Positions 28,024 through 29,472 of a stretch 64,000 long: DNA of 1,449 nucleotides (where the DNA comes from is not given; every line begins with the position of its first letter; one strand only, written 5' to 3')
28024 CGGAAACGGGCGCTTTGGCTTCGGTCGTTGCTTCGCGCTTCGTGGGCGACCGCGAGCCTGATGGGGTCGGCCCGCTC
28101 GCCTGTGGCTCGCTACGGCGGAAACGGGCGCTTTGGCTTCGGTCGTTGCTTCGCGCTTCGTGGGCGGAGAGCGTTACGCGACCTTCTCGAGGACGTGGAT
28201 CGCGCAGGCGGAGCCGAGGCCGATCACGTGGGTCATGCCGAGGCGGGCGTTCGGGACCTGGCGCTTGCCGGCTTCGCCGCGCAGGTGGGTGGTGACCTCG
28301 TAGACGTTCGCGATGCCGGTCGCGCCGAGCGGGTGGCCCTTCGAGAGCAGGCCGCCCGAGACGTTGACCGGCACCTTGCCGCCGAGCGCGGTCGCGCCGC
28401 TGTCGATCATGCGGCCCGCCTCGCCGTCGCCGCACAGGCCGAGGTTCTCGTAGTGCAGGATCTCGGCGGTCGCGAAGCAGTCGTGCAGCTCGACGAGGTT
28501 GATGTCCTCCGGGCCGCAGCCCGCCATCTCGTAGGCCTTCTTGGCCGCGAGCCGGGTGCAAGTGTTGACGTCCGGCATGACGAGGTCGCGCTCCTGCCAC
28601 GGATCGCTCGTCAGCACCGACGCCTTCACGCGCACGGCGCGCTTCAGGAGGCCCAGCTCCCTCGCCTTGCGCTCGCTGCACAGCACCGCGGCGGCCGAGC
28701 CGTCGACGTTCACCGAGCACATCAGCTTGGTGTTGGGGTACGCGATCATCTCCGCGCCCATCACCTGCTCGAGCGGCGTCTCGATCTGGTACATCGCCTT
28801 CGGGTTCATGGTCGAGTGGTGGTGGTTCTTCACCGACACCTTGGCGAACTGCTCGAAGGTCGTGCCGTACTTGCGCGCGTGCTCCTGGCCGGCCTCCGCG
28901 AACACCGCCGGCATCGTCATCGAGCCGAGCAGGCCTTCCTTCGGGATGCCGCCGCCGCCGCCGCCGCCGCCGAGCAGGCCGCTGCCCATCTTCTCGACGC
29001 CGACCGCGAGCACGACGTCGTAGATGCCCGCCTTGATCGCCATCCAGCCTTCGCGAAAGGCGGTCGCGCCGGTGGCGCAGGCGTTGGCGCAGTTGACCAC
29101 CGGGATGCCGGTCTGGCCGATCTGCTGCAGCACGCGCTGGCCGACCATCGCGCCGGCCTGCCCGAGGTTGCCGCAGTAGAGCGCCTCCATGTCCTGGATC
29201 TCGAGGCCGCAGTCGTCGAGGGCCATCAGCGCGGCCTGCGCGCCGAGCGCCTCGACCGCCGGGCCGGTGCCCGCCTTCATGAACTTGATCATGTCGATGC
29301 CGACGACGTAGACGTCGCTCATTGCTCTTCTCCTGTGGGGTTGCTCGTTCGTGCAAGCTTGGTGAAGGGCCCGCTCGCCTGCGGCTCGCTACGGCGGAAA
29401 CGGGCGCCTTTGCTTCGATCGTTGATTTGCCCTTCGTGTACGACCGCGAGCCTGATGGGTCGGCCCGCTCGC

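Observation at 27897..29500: Undescribed ~95-bp hairpin repeat family filling both intercistronic gaps of one operon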

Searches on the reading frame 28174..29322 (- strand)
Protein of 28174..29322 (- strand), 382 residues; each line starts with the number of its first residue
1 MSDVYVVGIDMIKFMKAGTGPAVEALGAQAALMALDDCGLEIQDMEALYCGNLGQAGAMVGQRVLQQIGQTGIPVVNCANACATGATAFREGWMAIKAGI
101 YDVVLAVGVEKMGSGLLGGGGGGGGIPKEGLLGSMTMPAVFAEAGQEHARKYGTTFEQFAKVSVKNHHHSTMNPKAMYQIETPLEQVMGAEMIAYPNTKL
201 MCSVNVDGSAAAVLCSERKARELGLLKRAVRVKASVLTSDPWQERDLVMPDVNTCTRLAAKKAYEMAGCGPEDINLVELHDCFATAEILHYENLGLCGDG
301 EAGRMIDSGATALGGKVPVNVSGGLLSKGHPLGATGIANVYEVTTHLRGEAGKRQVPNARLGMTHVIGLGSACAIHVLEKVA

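Call 7: find_encoding_contigs(protein=window:28174-29322:-, flank=10000, max_places=6)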
Protein window:28174-29322:- (382 aa): no gene with exactly this product is on record in the collection.

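Call 8: search_protein_families(library=pfam, proteins=[window:28174-29322:-])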
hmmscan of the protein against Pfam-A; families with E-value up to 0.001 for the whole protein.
window:28174-29322:- (382 aa): 4 families
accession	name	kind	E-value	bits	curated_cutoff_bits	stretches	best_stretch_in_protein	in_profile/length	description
PF22691.2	Thiolase_C_1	-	1.9e-40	138.4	28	1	253-378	17-142/144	Thiolase C-terminal domain-like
PF00108.29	Thiolase_N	-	6.2e-12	45.9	26.4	1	4-179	1-194/260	Thiolase, N-terminal domain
PF02803.24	Thiolase_C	-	2e-10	40.8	27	1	258-357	26-107/123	Thiolase, C-terminal domain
PF00109.32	ketoacyl-synt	-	0.00071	19.7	20.8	0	49-113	143-205/252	Beta-ketoacyl synthase, N-terminal domain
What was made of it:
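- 28174..29322 (-): Second gene of the operon: thiolase (SCP-x type). Call 8 (PF22691 at 1.9e-40).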

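Call 50: find_homologous_proteins(query=window:28174-29322:-, max_evalue=1e-50)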
Query window:28174-29322:- (382 aa): 8000 proteins with E <= 1e-50 among 8000 candidates; the best 120 are listed.
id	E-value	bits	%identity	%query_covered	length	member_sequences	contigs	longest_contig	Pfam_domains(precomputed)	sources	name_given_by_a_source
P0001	3.8e-251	850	100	100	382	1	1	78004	PF02803.25,PF00108.30,PF22691.3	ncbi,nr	ncbi:MAG: thiolase [Proteobacteria bacterium]|nr:MAG: thiolase [Pseudomonadota bacterium]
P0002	7.2e-241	817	96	100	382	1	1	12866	PF02803.25,PF00108.30,PF22691.3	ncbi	-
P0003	1.6e-240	815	95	100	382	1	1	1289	PF02803.25,PF00108.30,PF22691.3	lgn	-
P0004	3.6e-240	814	95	100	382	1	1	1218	PF02803.25,PF00108.30,PF22691.3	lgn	-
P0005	1.2e-238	809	95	100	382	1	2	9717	PF02803.25,PF00108.30,PF22691.3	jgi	jgi:acetyl-CoA acetyltransferase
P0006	4.2e-238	808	94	100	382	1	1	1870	PF02803.25,PF00108.30,PF22691.3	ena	-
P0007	4.6e-238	807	95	100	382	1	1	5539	PF02803.25,PF00108.30,PF22691.3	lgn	-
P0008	1.8e-237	805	94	100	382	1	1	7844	PF02803.25,PF00108.30,PF22691.3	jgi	jgi:acetyl-CoA acetyltransferase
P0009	8.4e-237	803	94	100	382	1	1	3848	PF02803.25,PF00108.30,PF22691.3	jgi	jgi:acetyl-CoA acetyltransferase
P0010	1.7e-236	802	94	100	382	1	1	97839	PF02803.25,PF00108.30,PF22691.3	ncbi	-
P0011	1.9e-236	802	93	100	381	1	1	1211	PF02803.25,PF00108.30,PF22691.3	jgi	jgi:acetyl-CoA acetyltransferase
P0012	7.2e-236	800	94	100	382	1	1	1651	PF02803.25,PF00108.30,PF22691.3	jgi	jgi:acetyl-CoA acetyltransferase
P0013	8.5e-236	800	92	100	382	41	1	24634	PF02803.25,PF00108.30,PF22691.3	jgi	-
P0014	6.8e-235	797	93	100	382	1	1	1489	PF02803.25,PF00108.30,PF22691.3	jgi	jgi:acetyl-CoA acetyltransferase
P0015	8.8e-235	797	92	100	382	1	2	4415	PF02803.25,PF00108.30,PF22691.3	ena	-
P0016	1.0e-234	796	93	100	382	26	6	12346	PF02803.25,PF00108.30,PF22691.3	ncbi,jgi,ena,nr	ncbi:MAG: thiolase [Deltaproteobacteria bacterium]|nr:thiolase [Deltaproteobacteria bacterium]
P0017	2.3e-234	795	92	100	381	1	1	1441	PF02803.25,PF00108.30,PF22691.3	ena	-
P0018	4.7e-234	794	93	100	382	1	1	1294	PF02803.25,PF00108.30,PF22691.3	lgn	-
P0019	9.7e-234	793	93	100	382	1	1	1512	PF02803.25,PF00108.30,PF22691.3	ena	-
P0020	4.4e-233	791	91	100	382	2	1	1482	PF02803.25,PF00108.30,PF22691.3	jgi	jgi:acetyl-CoA acetyltransferase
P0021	7.7e-233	790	91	100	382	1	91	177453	PF02803.25,PF00108.30,PF22691.3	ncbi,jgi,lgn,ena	ncbi:MAG: hypothetical protein RL698_3543 [Pseudomonadota bacterium]|jgi:acetyl-CoA acyltransferase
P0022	2.2e-232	789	91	100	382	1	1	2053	PF02803.25,PF00108.30,PF22691.3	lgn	-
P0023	3.8e-232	788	91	100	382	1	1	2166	PF02803.25,PF00108.30,PF22691.3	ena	-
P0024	4.2e-232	788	91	100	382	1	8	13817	PF02803.25,PF00108.30,PF22691.3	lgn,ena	-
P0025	4.5e-232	788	91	100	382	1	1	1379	PF02803.25,PF00108.30,PF22691.3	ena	-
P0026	5.3e-232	787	91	100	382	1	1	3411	PF02803.25,PF00108.30,PF22691.3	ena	-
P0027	6.1e-232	787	91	100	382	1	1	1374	PF02803.25,PF00108.30,PF22691.3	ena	-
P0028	6.7e-232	787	92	100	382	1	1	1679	PF02803.25,PF00108.30,PF22691.3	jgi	-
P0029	7.5e-232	787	91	100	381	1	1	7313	PF02803.25,PF00108.30,PF22691.3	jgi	jgi:acetyl-CoA acetyltransferase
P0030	9.5e-232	787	91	100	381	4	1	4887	PF02803.25,PF00109.33,PF00108.30,PF22691.3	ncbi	-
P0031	1.0e-231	786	92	100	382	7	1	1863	PF02803.25,PF00108.30,PF22691.3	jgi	jgi:acetyl-CoA acetyltransferase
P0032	1.1e-231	786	92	100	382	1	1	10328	PF02803.25,PF00108.30,PF22691.3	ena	-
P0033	1.2e-231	786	91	100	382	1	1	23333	PF02803.25,PF00108.30,PF22691.3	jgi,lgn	-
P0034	1.2e-231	786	91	100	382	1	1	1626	PF02803.25,PF00108.30,PF22691.3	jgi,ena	-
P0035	1.7e-231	786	91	100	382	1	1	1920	PF02803.25,PF00108.30,PF22691.3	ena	-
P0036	2.4e-231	785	91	100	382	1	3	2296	PF02803.25,PF00109.33,PF00108.30,PF22691.3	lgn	-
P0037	2.5e-231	785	91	100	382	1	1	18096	PF02803.25,PF00108.30,PF22691.3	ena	-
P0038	3.0e-231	785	91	100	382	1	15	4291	PF02803.25,PF00108.30,PF22691.3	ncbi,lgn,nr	ncbi:thiolase family protein [bacterium]|nr:thiolase family protein [bacterium]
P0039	3.7e-231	785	91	100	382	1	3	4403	PF02803.25,PF00108.30,PF22691.3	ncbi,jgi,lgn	jgi:acetyl-CoA acyltransferase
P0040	3.9e-231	785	91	100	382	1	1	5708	PF02803.25,PF00108.30,PF22691.3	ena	-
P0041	3.9e-231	785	91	100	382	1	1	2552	PF02803.25,PF00108.30,PF22691.3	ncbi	-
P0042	4.3e-231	784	91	100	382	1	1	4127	PF02803.25,PF00108.30,PF22691.3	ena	-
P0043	9.8e-231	783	91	100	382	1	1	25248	PF02803.25,PF00108.30,PF22691.3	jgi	jgi:acetyl-CoA acetyltransferase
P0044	5.3e-230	781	91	100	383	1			PF02803.25,PF00108.30,PF22691.3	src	-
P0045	6.1e-230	781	91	100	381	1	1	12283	PF02803.25,PF00108.30,PF22691.3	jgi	jgi:acetyl-CoA acyltransferase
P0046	1.0e-229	780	91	100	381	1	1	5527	PF02803.25,PF00108.30,PF22691.3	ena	-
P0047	1.1e-229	780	91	100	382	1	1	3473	PF02803.25,PF00108.30,PF22691.3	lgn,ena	-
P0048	2.1e-229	779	91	100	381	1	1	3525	PF02803.25,PF00108.30,PF22691.3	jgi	jgi:acetyl-CoA acyltransferase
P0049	5.3e-229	778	91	100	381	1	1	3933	PF02803.25,PF00108.30,PF22691.3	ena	-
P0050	5.7e-229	777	91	100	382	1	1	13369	PF02803.25,PF00108.30,PF22691.3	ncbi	-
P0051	7.5e-229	777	91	100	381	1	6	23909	PF02803.25,PF00108.30,PF22691.3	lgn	-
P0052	9.5e-229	777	90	100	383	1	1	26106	PF02803.25,PF00108.30,PF22691.3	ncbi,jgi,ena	-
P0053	9.6e-229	777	91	100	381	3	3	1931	PF02803.25,PF00108.30,PF22691.3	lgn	-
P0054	1.5e-228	776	91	100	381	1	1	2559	PF02803.25,PF00108.30,PF22691.3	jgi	jgi:acetyl-CoA acyltransferase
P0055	1.8e-228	776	91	100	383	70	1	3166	PF02803.25,PF00108.30,PF22691.3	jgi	jgi:acetyl-CoA acetyltransferase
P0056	4.4e-228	775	90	100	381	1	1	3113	PF02803.25,PF00108.30,PF22691.3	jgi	jgi:acetyl-CoA acetyltransferase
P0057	4.7e-228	774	90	100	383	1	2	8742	PF02803.25,PF00108.30,PF22691.3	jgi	jgi:acetyl-CoA acetyltransferase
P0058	5.8e-228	774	90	100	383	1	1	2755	PF02803.25,PF00108.30,PF22691.3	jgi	-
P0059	1.2e-227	773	90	100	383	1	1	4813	PF02803.25,PF00108.30,PF22691.3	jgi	jgi:acetyl-CoA acetyltransferase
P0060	1.5e-227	773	91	100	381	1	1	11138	PF02803.25,PF00108.30,PF22691.3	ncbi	-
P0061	1.5e-227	773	91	100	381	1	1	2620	PF02803.25,PF00108.30,PF22691.3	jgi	jgi:acetyl-CoA acetyltransferase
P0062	1.6e-227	773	90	100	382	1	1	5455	PF02803.25,PF00108.30,PF22691.3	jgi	jgi:acetyl-CoA acetyltransferase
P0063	1.6e-227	773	94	97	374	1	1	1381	PF02803.25,PF00108.30,PF22691.3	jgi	jgi:acetyl-CoA acetyltransferase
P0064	2.0e-227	772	90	100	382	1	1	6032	PF02803.25,PF00108.30,PF22691.3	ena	-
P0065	2.4e-227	772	89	100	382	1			PF02803.25,PF00108.30,PF22691.3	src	-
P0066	2.7e-227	772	89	100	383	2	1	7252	PF02803.25,PF00108.30,PF22691.3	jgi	jgi:acetyl-CoA acetyltransferase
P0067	2.7e-227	772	90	100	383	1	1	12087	PF02803.25,PF00108.30,PF22691.3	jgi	jgi:acetyl-CoA acetyltransferase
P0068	2.8e-227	772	89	100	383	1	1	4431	PF02803.25,PF00108.30,PF22691.3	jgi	jgi:acetyl-CoA acetyltransferase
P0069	2.8e-227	772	91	100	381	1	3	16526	PF02803.25,PF00108.30,PF22691.3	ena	-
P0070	3.3e-227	772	89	100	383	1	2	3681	PF02803.25,PF00108.30,PF22691.3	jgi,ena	jgi:acetyl-CoA acetyltransferase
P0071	3.6e-227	772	90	100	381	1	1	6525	PF02803.25,PF00108.30,PF22691.3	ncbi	-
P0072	3.8e-227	771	90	100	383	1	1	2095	PF02803.25,PF00108.30,PF22691.3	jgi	jgi:acetyl-CoA acetyltransferase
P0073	4.0e-227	771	91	100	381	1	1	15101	PF02803.25,PF00108.30,PF22691.3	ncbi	-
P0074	4.1e-227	771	90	100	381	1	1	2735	PF02803.25,PF00108.30,PF22691.3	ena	-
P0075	4.2e-227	771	89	100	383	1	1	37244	PF02803.25,PF00108.30,PF22691.3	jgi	jgi:acetyl-CoA acetyltransferase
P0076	4.7e-227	771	90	100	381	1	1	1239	PF02803.25,PF00108.30,PF22691.3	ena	-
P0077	4.9e-227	771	90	100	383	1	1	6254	PF02803.25,PF00108.30,PF22691.3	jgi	-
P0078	5.2e-227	771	90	100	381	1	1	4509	PF02803.25,PF00108.30,PF22691.3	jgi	jgi:acetyl-CoA acetyltransferase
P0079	5.3e-227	771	90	100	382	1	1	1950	PF02803.25,PF00108.30,PF22691.3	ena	-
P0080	5.8e-227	771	89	100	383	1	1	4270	PF02803.25,PF00108.30,PF22691.3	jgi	-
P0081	6.1e-227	771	89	100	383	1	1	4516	PF02803.25,PF00108.30,PF22691.3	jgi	jgi:acetyl-CoA acetyltransferase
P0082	6.2e-227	771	90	100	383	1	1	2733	PF02803.25,PF00108.30,PF22691.3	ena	-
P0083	6.9e-227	771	89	100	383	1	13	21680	PF02803.25,PF00108.30,PF22691.3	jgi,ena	jgi:acetyl-CoA acyltransferase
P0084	9.1e-227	770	90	100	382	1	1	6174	PF02803.25,PF00108.30,PF22691.3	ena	-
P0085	2.2e-226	769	90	100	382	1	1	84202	PF02803.25,PF00109.33,PF00108.30,PF22691.3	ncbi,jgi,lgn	-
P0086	2.4e-226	769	89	100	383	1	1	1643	PF02803.25,PF00108.30,PF22691.3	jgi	jgi:acetyl-CoA acetyltransferase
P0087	2.5e-226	769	90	100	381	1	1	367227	PF02803.25,PF00109.33,PF00108.30,PF22691.3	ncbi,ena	-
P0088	3.0e-226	768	89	100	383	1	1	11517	PF02803.25,PF00108.30,PF22691.3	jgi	-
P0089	4.1e-226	768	88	100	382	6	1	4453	PF02803.25,PF00108.30,PF22691.3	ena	-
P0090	4.7e-226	768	89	100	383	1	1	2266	PF02803.25,PF00108.30,PF22691.3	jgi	jgi:acetyl-CoA acetyltransferase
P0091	5.4e-226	768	89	100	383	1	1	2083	PF02803.25,PF00108.30,PF22691.3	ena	-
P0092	6.0e-226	768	89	100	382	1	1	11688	PF02803.25,PF00108.30,PF22691.3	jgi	jgi:acetyl-CoA acetyltransferase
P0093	6.1e-226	767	90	100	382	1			PF02803.25,PF00108.30,PF22691.3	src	-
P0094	7.8e-226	767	89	100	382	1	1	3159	PF02803.25,PF00108.30,PF22691.3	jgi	jgi:acetyl-CoA acetyltransferase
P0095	9.7e-226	767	88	100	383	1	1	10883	PF02803.25,PF00109.33,PF00108.30,PF22691.3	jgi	-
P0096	9.9e-226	767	89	100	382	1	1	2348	PF02803.25,PF00108.30,PF22691.3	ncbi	-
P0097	1.2e-225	767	89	100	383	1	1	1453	PF02803.25,PF00108.30,PF22691.3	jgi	jgi:acetyl-CoA acetyltransferase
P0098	1.7e-225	766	89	100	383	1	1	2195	PF02803.25,PF00108.30,PF22691.3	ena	-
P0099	1.7e-225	766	89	100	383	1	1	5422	PF02803.25,PF00108.30,PF22691.3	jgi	jgi:acetyl-CoA acyltransferase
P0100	2.3e-225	766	89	100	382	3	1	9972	PF02803.25,PF00108.30,PF22691.3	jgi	jgi:acetyl-CoA acetyltransferase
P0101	2.5e-225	765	89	100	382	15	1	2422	PF02803.25,PF00108.30,PF22691.3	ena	-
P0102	3.6e-225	765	89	100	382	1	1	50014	PF02803.25,PF00108.30,PF22691.3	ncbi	-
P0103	4.4e-225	765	88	100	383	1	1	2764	PF02803.25,PF00108.30,PF22691.3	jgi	jgi:acetyl-CoA acetyltransferase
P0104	6.5e-225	764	88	100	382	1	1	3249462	PF02803.25,PF00108.30,PF22691.3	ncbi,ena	-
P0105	7.6e-225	764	89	100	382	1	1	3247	PF02803.25,PF00108.30,PF22691.3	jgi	jgi:acetyl-CoA acetyltransferase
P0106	8.1e-225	764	88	100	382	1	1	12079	PF02803.25,PF00109.33,PF00108.30,PF22691.3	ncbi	-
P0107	1.0e-224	763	88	100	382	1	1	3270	PF02803.25,PF00108.30,PF22691.3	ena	-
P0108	1.1e-224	763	89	100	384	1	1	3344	PF02803.25,PF00108.30,PF22691.3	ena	-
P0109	1.7e-224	763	88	100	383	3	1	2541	PF02803.25,PF00108.30,PF22691.3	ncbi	ncbi:MAG: thiolase C-terminal domain-containing protein [Myxococcota bacterium]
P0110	2.0e-224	763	88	100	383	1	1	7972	PF02803.25,PF00108.30,PF22691.3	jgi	-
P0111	2.0e-224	762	89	100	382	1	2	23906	PF02803.25,PF00109.33,PF00108.30,PF22691.3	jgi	jgi:acetyl-CoA acetyltransferase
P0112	2.4e-224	762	89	100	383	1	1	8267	PF02803.25,PF00108.30,PF22691.3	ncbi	-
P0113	2.7e-224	762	88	100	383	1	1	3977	PF02803.25,PF00108.30,PF22691.3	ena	-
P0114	3.2e-224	762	89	100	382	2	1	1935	PF02803.25,PF00108.30,PF22691.3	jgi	-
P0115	5.5e-224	761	89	99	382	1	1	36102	PF02803.25,PF00108.30,PF22691.3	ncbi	-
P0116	6.5e-224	761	89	100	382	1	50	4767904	PF02803.25,PF00109.33,PF00108.30,PF22691.3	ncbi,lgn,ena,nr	ncbi:thiolase family protein [Myxococcota bacterium]|nr:thiolase family protein [Myxococcota bacteri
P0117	6.5e-224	761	88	100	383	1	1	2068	PF02803.25,PF00108.30,PF22691.3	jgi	jgi:acetyl-CoA acetyltransferase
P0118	7.8e-224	761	88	100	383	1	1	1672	PF02803.25,PF00108.30,PF22691.3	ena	-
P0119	2.3e-223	759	88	100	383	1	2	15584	PF02803.25,PF00108.30,PF22691.3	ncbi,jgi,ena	ncbi:MAG TPA: thiolase family protein [Myxococcota bacterium]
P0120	2.5e-223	759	88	100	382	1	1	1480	PF02803.25,PF00108.30,PF22691.3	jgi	jgi:acetyl-CoA acetyltransferase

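Call 51: find_encoding_contigs(protein=P0116, flank=10000, max_places=2)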
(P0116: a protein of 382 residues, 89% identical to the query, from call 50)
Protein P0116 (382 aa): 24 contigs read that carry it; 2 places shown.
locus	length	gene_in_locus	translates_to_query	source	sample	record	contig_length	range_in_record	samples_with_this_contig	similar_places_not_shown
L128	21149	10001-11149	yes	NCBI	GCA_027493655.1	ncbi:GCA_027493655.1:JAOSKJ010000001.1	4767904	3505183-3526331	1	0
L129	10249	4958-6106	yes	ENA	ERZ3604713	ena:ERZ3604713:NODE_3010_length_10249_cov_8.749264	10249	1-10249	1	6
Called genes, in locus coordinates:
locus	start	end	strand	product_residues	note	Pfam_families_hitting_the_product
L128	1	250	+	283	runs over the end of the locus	PF01261:AP_endonuc_2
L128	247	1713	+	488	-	PF00724:Oxidored_FMN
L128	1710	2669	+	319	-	PF00701:DHDPS (weak), PF06187:DUF993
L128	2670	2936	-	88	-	-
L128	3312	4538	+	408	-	PF02771:Acyl-CoA_dh_N, PF02770:Acyl-CoA_dh_M, PF00441:Acyl-CoA_dh_1, PF08028:Acyl-CoA_dh_2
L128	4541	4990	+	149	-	PF09424:YqeY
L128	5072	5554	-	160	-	PF00578:AhpC-TSA, PF08534:Redoxin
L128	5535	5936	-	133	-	PF00355:Rieske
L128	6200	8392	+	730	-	PF01554:MatE, PF00106:adh_short, PF13561:adh_short_C2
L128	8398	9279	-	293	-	PF09721:Exosortase_EpsH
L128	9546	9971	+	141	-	PF12172:zf-ChsH2 (weak), PF01796:OB_ChsH2_C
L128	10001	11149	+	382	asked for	PF00108:Thiolase_N, PF00109:ketoacyl-synt (faint), PF22691:Thiolase_C_1, PF02803:Thiolase_C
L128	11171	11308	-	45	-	-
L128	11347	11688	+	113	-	PF12850:Metallophos_2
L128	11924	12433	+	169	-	-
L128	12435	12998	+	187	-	-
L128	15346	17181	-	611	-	PF25023:TEN_YD-shell, PF05593:RHS_repeat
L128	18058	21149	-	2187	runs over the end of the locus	PF00404:Dockerin_1 (faint), PF25020:TTR_TEN1-4, PF13620:CarboxypepD_reg (faint), PF25021:TEN_NHL, PF25023:TEN_YD-shell, PF05593:RHS_repeat (weak)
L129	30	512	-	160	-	PF00578:AhpC-TSA, PF08534:Redoxin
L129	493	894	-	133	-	PF00355:Rieske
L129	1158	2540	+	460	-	PF01554:MatE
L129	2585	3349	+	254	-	PF00106:adh_short, PF08659:KR (weak), PF13561:adh_short_C2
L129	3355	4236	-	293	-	PF09721:Exosortase_EpsH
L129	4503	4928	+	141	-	PF12172:zf-ChsH2 (weak), PF01796:OB_ChsH2_C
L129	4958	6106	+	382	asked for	PF00108:Thiolase_N, PF00109:ketoacyl-synt (faint), PF22691:Thiolase_C_1, PF02803:Thiolase_C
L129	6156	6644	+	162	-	PF00149:Metallophos, PF12850:Metallophos_2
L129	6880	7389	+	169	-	-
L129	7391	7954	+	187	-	-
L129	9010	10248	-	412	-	?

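Call 52: find_encoding_contigs(protein=P0010, flank=10000, max_places=2)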
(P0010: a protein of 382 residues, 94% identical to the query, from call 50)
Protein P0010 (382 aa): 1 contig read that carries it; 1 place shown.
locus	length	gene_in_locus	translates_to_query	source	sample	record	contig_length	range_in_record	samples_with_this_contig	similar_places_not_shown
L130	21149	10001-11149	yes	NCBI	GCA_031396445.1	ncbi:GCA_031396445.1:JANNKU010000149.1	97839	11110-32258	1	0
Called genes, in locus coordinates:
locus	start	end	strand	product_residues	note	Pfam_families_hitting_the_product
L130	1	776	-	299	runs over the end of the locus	-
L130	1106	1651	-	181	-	-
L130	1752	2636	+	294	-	PF09935:DUF2167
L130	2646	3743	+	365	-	-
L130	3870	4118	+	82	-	PF04014:MazE_antitoxin, PF15937:PrlF_antitoxin (weak)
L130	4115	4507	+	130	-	PF01850:PIN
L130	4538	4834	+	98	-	PF03992:ABM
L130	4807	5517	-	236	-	PF00561:Abhydrolase_1, PF12146:Hydrolase_4 (weak), PF12697:Abhydrolase_6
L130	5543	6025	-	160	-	PF00578:AhpC-TSA, PF08534:Redoxin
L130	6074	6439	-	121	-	PF00355:Rieske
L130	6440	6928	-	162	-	PF00255:GSHPx, PF00578:AhpC-TSA (faint)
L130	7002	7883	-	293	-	PF00296:Bac_luciferase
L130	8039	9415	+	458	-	PF01554:MatE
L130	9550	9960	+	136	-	PF12172:zf-ChsH2 (weak), PF01796:OB_ChsH2_C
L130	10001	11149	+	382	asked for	PF00108:Thiolase_N, PF02803:Thiolase_C, PF22691:Thiolase_C_1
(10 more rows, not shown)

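Call 67: find_encoding_contigs(protein=P0001, flank=10000, max_places=2)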
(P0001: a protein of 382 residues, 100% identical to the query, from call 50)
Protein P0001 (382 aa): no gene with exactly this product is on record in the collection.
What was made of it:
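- Tried and rejected: Exact look-up failed twice (calls 7, 67).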
